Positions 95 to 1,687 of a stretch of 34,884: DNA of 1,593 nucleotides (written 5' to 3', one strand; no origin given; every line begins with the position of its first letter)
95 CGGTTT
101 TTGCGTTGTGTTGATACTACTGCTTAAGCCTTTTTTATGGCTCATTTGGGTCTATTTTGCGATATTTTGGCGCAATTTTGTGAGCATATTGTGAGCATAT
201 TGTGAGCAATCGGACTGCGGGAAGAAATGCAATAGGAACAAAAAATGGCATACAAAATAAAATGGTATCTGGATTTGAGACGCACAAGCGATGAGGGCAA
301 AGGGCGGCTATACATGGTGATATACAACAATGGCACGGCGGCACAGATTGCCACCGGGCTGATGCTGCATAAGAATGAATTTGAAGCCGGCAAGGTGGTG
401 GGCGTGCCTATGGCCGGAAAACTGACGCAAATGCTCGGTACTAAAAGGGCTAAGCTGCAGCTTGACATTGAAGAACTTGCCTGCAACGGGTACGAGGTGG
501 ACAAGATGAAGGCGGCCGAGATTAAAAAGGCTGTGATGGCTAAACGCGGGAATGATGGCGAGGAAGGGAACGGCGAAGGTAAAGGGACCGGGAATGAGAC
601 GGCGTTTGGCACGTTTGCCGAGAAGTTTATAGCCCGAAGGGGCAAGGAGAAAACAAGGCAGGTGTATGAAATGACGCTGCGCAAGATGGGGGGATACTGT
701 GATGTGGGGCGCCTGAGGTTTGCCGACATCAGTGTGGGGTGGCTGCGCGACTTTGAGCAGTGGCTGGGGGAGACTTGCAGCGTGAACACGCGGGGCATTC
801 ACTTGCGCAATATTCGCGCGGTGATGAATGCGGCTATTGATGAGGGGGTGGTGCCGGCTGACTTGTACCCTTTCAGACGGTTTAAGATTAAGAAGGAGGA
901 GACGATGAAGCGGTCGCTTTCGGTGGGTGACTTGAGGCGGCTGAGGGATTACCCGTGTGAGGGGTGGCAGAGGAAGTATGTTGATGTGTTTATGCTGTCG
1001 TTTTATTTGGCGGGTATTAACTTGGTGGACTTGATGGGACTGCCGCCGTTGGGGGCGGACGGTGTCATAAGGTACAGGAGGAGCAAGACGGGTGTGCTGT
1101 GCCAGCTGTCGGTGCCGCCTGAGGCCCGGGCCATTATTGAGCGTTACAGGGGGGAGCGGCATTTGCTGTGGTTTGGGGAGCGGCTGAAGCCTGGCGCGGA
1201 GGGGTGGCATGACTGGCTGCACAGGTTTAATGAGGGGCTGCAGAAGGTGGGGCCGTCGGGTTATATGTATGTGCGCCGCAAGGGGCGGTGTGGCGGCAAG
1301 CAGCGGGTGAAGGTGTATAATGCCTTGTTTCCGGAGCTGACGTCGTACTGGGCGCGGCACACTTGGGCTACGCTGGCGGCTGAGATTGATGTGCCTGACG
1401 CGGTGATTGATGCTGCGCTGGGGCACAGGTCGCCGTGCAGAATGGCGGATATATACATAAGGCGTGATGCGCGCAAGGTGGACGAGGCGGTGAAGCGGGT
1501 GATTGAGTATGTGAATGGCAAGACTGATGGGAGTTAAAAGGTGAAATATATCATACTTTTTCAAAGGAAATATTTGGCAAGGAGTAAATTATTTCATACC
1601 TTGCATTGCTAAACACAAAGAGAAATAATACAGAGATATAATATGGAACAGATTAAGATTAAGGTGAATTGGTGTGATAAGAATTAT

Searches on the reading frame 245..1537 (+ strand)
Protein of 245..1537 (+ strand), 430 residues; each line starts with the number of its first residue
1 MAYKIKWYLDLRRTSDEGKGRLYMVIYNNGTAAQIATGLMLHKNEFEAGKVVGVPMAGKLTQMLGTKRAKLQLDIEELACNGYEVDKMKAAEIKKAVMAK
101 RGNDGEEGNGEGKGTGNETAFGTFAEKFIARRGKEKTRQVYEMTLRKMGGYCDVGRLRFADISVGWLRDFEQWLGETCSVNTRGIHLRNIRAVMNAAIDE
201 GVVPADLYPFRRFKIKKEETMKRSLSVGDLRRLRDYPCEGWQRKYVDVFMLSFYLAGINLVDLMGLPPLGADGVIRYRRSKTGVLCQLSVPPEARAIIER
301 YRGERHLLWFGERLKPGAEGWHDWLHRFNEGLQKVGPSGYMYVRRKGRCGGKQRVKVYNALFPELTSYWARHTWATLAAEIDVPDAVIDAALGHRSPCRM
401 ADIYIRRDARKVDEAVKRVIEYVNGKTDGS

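Call 9: search_protein_families(library=pfam, proteins=[window:245-1537:+], max_evalue=0.01)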
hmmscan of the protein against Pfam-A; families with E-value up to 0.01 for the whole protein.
window:245-1537:+ (430 aa): 1 family
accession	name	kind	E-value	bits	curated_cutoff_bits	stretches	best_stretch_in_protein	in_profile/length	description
PF13102.12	Phage_int_SAM_5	-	1.2e-16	61.3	22.3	1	121-214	2-97/98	Phage integrase SAM-like domain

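Call 10: search_protein_families(library=phrogs, proteins=[window:245-1537:+], max_evalue=0.01)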
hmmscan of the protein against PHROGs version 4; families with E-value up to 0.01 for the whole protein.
window:245-1537:+ (430 aa): 2 families
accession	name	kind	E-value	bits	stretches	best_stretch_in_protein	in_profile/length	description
phrog_1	-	integration and excision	8.4e-24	85.8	1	90-428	147-456/611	integrase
phrog_216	-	integration and excision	2.2e-06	28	1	279-419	116-236/301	integrase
